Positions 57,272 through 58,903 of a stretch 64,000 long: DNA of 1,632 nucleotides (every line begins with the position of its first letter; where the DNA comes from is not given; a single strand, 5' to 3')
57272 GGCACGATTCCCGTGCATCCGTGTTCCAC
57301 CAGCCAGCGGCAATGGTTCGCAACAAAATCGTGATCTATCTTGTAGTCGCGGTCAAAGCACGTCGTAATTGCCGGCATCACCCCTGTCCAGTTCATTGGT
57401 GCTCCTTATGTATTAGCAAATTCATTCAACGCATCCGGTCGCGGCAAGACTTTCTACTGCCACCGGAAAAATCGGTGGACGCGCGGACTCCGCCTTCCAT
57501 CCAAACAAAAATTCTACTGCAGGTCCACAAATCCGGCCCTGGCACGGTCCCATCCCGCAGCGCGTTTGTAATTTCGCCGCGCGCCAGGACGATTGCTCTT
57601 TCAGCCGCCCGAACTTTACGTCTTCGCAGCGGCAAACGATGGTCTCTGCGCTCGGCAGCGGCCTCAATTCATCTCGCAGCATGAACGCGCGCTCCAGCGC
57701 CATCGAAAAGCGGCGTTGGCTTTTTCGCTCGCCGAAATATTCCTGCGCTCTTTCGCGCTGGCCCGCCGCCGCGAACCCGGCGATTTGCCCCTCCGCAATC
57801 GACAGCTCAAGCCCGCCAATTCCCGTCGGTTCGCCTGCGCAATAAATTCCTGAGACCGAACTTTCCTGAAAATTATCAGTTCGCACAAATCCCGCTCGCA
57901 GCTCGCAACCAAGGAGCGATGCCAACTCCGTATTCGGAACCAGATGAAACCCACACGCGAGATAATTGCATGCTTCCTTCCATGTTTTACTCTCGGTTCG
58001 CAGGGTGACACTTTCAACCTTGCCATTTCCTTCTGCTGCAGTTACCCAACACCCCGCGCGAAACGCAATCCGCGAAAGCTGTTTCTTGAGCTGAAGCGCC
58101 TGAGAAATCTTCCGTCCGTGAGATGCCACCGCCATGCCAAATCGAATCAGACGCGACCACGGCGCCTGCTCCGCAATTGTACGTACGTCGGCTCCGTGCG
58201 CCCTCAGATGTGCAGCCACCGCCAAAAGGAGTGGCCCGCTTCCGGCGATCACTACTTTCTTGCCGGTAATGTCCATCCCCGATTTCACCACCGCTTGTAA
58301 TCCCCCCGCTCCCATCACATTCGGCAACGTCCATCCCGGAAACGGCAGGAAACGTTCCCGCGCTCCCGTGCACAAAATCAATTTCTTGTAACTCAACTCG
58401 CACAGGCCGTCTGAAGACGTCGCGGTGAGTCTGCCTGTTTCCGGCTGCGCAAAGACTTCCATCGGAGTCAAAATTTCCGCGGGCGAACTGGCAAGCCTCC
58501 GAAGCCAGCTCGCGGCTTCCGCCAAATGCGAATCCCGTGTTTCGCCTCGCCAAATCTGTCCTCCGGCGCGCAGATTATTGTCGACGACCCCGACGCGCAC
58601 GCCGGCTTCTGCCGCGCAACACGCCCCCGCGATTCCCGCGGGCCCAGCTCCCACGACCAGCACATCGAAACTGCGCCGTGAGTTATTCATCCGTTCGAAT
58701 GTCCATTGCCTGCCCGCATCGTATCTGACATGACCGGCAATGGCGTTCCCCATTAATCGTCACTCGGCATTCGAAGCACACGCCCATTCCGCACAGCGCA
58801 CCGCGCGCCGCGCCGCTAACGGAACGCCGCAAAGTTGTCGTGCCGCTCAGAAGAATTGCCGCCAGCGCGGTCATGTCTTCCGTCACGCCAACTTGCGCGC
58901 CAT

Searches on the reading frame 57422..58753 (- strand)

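Call 23: search_protein_families(library=ncbifam, proteins=[window:57422-58753:-], max_evalue=0.00001)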
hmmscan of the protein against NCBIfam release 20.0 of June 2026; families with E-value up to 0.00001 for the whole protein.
window:57422-58753:- (443 aa): 30 families (the best 25 are shown)
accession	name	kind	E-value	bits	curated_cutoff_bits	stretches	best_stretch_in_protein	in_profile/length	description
TIGR01372.1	soxA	subfamily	6.4e-21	73.9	1164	1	27-334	167-483/996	sarcosine oxidase subunit alpha family protein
TIGR01317.1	GOGAT_sm_gam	subfamily_domain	1e-12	47.7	447.7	1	17-146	132-254/485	glutamate synthase small subunit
TIGR01292.1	TRX_reduct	equivalog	9.9e-12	44.3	343.45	1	121-325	100-292/300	thioredoxin-disulfide reductase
TIGR03140.1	AhpF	equivalog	1.6e-11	43.4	502.9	1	20-74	204-256/515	alkyl hydroperoxide reductase subunit F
NF042949.2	3PPDioc_HcaD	equivalog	4.1e-11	42.2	450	1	119-308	96-274/386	3-phenylpropionate/cinnamic acid dioxygenase ferredoxin--NAD(+) reductase subunit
TIGR03997.1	mycofact_OYE_2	equivalog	6.7e-11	41.3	793.15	1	11-196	361-536/645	mycofactocin system FadH/OYE family oxidoreductase 2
NF045599.1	bili_reduct_long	exception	3.8e-10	38.7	750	1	23-193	376-533/641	bilirubin reductase, long form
TIGR01350.1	lipoamide_DH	equivalog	1.1e-09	37.6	408.8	0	118-315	128-314/461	dihydrolipoyl dehydrogenase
TIGR03996.1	mycofact_OYE_1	hypoth_equivalog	2e-09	36.6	627.9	1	24-208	368-545/633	mycofactocin system FadH/OYE family oxidoreductase 1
NF009410.0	PRK12771.1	subfamily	8e-09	34.6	516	0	15-67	126-177/566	NAD(P)-binding protein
NF004776.0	PRK06116.1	equivalog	1e-08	34.6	480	0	27-64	3-40/450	glutathione-disulfide reductase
NF003585.0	PRK05249.1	equivalog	1e-08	34.2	465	1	26-68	4-46/464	Si-specific NAD(P)(+) transhydrogenase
NF004991.0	PRK06370.1-3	subfamily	1.6e-08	33.5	620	0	26-65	33-72/509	FAD-containing oxidoreductase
NF006593.0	PRK09126.1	equivalog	4.8e-08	32.3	420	0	27-60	3-36/393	5-demethoxyubiquinol-8 5-hydroxylase UbiM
NF004945.0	PRK06292.2-3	equivalog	5.1e-08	32.3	494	0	119-311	127-306/457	dihydrolipoyl dehydrogenase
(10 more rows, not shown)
